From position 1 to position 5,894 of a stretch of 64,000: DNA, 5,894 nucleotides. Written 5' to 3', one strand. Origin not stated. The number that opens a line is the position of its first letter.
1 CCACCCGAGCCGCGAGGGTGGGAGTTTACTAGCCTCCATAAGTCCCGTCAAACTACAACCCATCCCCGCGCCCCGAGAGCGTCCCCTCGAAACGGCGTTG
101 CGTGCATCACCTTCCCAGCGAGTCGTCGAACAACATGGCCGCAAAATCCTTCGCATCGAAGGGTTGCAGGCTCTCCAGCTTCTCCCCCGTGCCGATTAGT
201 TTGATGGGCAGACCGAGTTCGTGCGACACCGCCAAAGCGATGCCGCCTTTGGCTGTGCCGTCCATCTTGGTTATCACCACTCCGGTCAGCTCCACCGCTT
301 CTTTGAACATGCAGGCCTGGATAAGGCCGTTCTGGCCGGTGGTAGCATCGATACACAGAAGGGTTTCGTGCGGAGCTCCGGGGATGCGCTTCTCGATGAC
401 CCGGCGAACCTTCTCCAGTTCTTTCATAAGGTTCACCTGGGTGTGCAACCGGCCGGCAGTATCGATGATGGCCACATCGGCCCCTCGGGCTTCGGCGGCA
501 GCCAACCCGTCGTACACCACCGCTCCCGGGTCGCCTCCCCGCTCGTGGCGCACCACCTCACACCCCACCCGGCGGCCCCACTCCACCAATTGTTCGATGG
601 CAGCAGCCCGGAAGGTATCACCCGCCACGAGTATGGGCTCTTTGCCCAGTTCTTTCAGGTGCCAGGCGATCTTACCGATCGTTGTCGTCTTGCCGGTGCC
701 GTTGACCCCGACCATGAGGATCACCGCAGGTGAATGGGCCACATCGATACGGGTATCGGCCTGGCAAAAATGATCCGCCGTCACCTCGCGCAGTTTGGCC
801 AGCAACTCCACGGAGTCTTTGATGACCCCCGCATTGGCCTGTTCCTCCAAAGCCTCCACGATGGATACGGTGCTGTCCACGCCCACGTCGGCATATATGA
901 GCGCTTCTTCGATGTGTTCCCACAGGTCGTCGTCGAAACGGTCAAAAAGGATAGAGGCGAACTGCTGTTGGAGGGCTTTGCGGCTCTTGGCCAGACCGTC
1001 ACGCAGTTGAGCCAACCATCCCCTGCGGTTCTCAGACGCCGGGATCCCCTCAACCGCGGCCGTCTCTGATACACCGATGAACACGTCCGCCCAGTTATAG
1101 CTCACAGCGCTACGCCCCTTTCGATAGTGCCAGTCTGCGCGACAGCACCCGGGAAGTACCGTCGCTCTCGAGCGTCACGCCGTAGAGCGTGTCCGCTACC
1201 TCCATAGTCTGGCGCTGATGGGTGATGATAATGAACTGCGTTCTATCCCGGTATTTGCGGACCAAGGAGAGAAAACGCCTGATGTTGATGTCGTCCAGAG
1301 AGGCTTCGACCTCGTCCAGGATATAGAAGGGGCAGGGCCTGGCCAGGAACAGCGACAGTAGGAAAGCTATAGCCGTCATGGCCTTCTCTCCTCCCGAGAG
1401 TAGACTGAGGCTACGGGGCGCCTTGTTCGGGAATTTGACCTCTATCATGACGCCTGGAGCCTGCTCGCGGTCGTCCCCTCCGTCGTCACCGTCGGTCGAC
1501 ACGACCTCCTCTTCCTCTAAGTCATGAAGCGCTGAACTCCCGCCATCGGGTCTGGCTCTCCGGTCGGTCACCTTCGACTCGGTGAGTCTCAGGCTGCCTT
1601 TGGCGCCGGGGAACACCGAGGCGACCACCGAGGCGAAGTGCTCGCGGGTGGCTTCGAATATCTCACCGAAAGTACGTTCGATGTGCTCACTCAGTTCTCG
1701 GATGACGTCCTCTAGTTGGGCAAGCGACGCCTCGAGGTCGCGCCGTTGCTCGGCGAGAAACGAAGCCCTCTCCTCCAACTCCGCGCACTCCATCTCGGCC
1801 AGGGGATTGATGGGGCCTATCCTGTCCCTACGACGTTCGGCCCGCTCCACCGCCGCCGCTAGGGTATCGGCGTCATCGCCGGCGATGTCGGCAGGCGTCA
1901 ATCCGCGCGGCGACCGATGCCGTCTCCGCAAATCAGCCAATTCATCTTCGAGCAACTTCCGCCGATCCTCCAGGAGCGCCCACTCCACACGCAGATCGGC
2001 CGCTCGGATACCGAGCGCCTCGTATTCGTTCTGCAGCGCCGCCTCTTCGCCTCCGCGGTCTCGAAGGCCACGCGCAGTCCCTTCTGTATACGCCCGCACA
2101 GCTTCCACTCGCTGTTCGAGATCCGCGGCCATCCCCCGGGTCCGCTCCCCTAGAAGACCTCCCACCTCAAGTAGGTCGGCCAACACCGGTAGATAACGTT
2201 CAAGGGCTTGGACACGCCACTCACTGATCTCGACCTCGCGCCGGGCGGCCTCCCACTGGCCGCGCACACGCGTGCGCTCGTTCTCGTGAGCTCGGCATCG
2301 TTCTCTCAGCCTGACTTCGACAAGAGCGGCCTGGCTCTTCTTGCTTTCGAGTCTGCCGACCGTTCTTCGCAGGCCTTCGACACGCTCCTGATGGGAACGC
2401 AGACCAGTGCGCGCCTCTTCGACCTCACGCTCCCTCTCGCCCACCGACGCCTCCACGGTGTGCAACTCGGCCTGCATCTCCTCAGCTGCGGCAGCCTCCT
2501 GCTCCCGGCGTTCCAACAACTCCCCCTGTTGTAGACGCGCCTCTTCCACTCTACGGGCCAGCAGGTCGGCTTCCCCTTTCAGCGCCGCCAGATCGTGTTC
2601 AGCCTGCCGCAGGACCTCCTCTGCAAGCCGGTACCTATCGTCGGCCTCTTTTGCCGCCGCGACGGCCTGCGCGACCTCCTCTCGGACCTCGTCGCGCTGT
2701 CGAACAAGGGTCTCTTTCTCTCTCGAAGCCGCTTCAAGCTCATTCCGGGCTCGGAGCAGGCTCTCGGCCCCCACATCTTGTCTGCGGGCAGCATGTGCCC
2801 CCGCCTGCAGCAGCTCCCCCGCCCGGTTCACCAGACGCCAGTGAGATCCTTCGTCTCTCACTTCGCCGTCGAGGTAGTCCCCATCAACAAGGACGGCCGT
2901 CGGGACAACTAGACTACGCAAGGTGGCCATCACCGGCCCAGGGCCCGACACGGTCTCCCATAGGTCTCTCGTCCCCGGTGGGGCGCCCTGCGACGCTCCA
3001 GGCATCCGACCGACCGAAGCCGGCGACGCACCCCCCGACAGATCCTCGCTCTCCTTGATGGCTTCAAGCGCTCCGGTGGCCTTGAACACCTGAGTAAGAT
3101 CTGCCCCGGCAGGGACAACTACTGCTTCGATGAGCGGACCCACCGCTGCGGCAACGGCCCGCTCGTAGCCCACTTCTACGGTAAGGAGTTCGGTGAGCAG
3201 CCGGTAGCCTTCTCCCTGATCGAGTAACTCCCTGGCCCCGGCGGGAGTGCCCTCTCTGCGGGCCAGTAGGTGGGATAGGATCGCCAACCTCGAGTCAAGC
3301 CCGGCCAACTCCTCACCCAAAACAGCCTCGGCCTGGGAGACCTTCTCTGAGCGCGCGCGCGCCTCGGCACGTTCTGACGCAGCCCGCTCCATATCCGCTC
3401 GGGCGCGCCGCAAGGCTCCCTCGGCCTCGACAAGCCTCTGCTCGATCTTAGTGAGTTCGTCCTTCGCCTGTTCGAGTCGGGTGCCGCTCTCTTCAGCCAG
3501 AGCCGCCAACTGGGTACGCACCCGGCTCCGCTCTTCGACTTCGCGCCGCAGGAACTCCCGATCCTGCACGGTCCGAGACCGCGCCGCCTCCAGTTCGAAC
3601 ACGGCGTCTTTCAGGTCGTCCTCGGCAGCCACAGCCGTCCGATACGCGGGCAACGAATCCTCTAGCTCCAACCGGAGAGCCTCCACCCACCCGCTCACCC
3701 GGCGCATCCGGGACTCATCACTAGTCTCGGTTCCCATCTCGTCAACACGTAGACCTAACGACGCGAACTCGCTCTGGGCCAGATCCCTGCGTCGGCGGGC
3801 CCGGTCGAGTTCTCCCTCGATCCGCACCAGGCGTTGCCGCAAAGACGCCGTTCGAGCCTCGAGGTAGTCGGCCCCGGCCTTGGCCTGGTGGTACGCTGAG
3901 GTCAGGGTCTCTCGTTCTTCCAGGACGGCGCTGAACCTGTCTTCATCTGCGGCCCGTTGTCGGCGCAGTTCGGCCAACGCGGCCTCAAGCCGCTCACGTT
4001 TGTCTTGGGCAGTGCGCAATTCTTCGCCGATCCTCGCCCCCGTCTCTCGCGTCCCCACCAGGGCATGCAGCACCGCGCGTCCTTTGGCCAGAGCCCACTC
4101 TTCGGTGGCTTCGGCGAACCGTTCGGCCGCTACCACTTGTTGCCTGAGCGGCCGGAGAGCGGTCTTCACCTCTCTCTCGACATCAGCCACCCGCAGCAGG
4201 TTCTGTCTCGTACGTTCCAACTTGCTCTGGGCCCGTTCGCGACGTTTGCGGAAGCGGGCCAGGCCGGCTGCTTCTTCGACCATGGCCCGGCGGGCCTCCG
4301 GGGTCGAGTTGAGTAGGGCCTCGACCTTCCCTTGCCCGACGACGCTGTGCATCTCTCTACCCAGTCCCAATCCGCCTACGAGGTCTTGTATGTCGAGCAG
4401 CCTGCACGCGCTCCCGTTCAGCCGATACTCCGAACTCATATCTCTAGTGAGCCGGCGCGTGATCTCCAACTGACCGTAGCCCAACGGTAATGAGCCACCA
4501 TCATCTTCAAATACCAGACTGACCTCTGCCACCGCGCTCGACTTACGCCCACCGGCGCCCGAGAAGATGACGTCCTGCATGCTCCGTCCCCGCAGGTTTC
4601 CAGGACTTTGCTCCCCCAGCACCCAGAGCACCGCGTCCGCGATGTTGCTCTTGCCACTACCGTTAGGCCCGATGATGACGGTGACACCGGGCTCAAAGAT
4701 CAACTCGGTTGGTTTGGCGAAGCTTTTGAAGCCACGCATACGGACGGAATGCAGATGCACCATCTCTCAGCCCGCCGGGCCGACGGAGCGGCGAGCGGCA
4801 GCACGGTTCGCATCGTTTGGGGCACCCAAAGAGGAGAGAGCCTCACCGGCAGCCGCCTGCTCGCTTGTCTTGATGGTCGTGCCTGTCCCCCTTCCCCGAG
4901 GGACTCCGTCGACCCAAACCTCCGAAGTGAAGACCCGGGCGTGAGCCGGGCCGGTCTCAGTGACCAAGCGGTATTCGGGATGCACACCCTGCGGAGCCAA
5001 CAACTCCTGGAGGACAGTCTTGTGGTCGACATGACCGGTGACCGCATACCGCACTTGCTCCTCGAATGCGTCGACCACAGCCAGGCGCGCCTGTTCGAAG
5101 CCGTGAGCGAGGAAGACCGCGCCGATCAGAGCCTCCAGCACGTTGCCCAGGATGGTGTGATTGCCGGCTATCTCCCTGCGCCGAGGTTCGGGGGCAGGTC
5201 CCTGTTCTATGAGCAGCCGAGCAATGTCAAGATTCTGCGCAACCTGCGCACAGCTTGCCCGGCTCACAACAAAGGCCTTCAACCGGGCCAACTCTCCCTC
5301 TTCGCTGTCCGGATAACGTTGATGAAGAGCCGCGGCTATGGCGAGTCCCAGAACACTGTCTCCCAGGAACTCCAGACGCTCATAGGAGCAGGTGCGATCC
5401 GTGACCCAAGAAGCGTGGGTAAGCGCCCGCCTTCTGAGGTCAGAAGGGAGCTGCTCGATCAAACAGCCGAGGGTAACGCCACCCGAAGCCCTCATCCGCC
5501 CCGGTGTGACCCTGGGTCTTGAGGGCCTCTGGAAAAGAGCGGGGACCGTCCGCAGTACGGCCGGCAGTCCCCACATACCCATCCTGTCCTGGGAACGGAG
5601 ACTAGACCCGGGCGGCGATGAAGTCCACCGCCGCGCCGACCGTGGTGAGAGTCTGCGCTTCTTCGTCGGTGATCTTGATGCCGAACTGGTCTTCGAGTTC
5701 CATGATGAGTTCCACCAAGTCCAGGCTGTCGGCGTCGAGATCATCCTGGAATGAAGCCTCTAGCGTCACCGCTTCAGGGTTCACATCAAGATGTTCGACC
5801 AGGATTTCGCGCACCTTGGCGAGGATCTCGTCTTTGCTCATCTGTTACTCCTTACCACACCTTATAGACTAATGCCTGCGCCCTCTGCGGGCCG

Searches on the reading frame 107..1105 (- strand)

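Call 9: search_protein_families(library=ncbifam, proteins=[window:107-1105:-])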
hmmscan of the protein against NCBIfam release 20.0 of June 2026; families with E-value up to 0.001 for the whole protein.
window:107-1105:- (332 aa): 13 families
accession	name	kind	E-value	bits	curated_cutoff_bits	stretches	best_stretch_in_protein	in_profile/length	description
TIGR00064.1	ftsY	equivalog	2e-98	329.1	260.7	1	58-326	3-279/279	signal recognition particle-docking protein FtsY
TIGR00959.1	ffh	equivalog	1.3e-65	221.9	473.2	1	62-323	30-291/428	signal recognition particle protein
TIGR01425.1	SRP54_euk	equivalog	9.1e-43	146.7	576.25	1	43-325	11-293/428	signal recognition particle protein SRP54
TIGR03499.1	FlhF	equivalog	2.7e-19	70.3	174.15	1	25-218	110-286/286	flagellar biosynthesis GTPase FlhF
NF005230.0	PRK06731.1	equivalog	8e-13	48.2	553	1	124-309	84-260/281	flagellar biosynthesis regulator FlhF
NF009368.0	PRK12726.1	equivalog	3.1e-11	43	832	1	127-309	207-380/407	flagellar biosynthesis regulator FlhF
NF009367.0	PRK12724.1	equivalog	1.2e-10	40.8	718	1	84-284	186-372/433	flagellar biosynthesis regulator FlhF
NF011310.0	PRK14721.1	equivalog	5.5e-08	32.5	725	1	125-307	190-362/423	flagellar biosynthesis regulator FlhF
NF011311.0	PRK14722.1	equivalog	2.6e-07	30.1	777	1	41-311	53-321/374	flagellar biosynthesis regulator FlhF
NF011312.0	PRK14723.1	equivalog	2.6e-07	29.5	951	1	22-314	83-367/768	flagellar biosynthesis regulator FlhF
NF009366.0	PRK12723.1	equivalog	8.3e-06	25.2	585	1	116-299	165-340/388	flagellar biosynthesis regulator FlhF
NF004041.0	PRK05541.1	subfamily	0.00044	20.3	127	0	123-167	4-48/176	adenylyl-sulfate kinase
TIGR01447.1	recD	equivalog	0.00066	18.4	310.15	1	65-152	103-189/597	exodeoxyribonuclease V subunit alpha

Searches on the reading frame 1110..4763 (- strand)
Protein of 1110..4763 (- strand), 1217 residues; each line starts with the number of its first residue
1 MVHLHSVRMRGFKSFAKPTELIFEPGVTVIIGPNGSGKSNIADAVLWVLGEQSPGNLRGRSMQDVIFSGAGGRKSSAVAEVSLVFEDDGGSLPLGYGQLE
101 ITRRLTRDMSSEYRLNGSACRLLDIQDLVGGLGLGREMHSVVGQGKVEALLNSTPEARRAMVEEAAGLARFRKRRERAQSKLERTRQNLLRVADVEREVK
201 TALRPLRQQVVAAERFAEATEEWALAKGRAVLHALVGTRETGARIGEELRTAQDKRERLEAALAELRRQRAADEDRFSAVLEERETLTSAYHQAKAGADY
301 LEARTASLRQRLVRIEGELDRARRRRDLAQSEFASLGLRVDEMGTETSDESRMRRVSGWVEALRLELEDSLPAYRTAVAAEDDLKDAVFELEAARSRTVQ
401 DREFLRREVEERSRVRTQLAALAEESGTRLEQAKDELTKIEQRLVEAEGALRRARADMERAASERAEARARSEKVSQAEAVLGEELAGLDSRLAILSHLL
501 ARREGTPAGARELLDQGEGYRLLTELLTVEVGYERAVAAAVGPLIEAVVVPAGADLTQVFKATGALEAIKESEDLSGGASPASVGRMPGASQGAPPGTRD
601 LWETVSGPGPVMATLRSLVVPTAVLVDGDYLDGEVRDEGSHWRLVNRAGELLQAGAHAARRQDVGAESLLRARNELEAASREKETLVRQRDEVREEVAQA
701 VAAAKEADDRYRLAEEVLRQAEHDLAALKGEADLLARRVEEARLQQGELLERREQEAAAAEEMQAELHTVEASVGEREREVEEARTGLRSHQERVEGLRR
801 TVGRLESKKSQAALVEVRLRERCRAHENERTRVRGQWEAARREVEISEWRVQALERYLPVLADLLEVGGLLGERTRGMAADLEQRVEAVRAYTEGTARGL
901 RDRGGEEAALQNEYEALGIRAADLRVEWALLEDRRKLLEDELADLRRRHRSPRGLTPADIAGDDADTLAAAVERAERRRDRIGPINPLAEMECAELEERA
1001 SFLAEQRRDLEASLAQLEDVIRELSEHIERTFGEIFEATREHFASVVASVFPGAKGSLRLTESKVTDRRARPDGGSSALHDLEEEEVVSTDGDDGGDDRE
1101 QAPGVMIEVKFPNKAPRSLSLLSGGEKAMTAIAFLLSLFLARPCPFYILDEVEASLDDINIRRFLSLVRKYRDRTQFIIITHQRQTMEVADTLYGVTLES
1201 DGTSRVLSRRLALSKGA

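Call 9: search_protein_families(library=ncbifam, proteins=[window:1110-4763:-])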
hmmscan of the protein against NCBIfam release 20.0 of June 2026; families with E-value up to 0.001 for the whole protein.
window:1110-4763:- (1217 aa): 37 families (the best 25 are shown)
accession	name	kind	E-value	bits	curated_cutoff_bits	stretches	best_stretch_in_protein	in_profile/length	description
TIGR02168.1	SMC_prok_B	equivalog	2.1e-219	731.3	567.35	1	4-1210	2-1180/1181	chromosome segregation protein SMC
TIGR02169.1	SMC_prok_A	equivalog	1.1e-111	374.4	729.4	4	3-551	1-556/1165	chromosome segregation protein SMC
NF003034.1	PRK03918.1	equivalog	1e-21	76.7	700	3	4-454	3-434/878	DNA double-strand break repair ATPase Rad50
NF002572.0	PRK02224.1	equivalog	5e-21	74.7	1087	1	4-495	3-437/888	DNA double-strand break repair ATPase Rad50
NF045487.1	ASRP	equivalog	2e-20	73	300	2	669-1181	144-589/593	archaea-specific SMC-related protein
NF002244.0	PRK01156.1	equivalog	1.8e-12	46.2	847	1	5-287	4-285/895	DNA double-strand break repair ATPase Rad50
NF041035.1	Rad50_Halo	equivalog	7.7e-12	44.4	1000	1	4-482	3-449/883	DNA double-strand break repair ATPase Rad50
NF041034.1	Rad50_Sulf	equivalog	8.5e-12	43.8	1000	1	6-70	5-64/872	DNA double-strand break repair ATPase Rad50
NF040873.1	AztA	equivalog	4.4e-08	32.9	220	0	1097-1191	95-186/191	zinc ABC transporter ATP-binding protein AztA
TIGR00611.2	recf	equivalog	5.4e-08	32.4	172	1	5-66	2-59/339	DNA replication/repair protein RecF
TIGR04520.1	ECF_ATPase_1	equivalog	5.5e-08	32.6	315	1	1110-1193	125-206/269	energy-coupling factor transporter ATPase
TIGR02857.1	CydD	equivalog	2e-07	30.3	435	1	1121-1193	458-526/529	thiol reductant ABC exporter subunit CydD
TIGR01978.1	sufC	equivalog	1.9e-06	27.5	212.8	0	1122-1188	145-208/243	Fe-S cluster assembly ATPase SufC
NF010167.0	PRK13648.1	subfamily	2e-06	27.4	241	1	1102-1190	123-207/269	energy-coupling factor transporter ATPase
NF041760.1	PtuA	equivalog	2e-06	27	500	1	2-46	50-93/524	retron Ec78 anti-phage system effector ATPase PtuA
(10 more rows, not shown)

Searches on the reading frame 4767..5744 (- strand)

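Call 9: search_protein_families(library=ncbifam, proteins=[window:4767-5744:-])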
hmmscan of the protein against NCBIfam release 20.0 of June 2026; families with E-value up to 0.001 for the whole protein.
window:4767-5744:- (325 aa): 1 family
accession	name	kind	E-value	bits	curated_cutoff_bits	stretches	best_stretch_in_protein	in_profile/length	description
TIGR02191.1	RNaseIII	equivalog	2e-51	174.6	166.25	1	103-305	14-218/219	ribonuclease III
